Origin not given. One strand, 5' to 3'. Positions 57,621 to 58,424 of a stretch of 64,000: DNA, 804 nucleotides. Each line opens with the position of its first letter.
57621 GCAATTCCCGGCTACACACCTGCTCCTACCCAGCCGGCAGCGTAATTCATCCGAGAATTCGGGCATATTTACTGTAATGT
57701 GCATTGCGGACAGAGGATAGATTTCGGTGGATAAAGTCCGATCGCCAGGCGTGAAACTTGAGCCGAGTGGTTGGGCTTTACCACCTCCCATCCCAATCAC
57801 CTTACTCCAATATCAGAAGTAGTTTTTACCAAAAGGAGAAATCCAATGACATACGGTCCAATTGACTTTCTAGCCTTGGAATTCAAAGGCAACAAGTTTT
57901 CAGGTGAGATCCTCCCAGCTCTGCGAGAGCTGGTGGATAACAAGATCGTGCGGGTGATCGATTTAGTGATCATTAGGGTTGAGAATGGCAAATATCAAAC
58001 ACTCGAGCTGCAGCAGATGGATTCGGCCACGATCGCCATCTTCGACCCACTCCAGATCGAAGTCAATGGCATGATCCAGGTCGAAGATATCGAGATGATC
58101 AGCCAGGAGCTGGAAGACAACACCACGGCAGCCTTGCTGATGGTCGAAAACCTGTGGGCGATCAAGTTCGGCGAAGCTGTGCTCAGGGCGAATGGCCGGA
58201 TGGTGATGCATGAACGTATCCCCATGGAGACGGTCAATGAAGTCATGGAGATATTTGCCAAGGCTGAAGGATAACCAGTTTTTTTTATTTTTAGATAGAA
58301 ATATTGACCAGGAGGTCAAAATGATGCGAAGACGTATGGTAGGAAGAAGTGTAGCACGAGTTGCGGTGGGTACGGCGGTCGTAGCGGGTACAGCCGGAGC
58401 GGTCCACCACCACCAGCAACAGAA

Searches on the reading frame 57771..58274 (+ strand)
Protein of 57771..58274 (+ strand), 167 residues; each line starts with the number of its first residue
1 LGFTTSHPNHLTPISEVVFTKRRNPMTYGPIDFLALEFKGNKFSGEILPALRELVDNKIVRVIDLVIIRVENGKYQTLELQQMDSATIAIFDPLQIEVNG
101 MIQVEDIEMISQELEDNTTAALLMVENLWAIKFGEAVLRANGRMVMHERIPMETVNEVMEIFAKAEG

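Call 9: search_protein_families(library=pfam, proteins=[window:57771-58274:+], max_evalue=0.01)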
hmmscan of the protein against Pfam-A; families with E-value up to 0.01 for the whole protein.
window:57771-58274:+ (167 aa): 1 family
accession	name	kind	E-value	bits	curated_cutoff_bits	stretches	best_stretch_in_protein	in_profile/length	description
PF19850.4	DUF6325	-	1.7e-09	38.3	23.4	1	28-163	2-136/141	Family of unknown function (DUF6325)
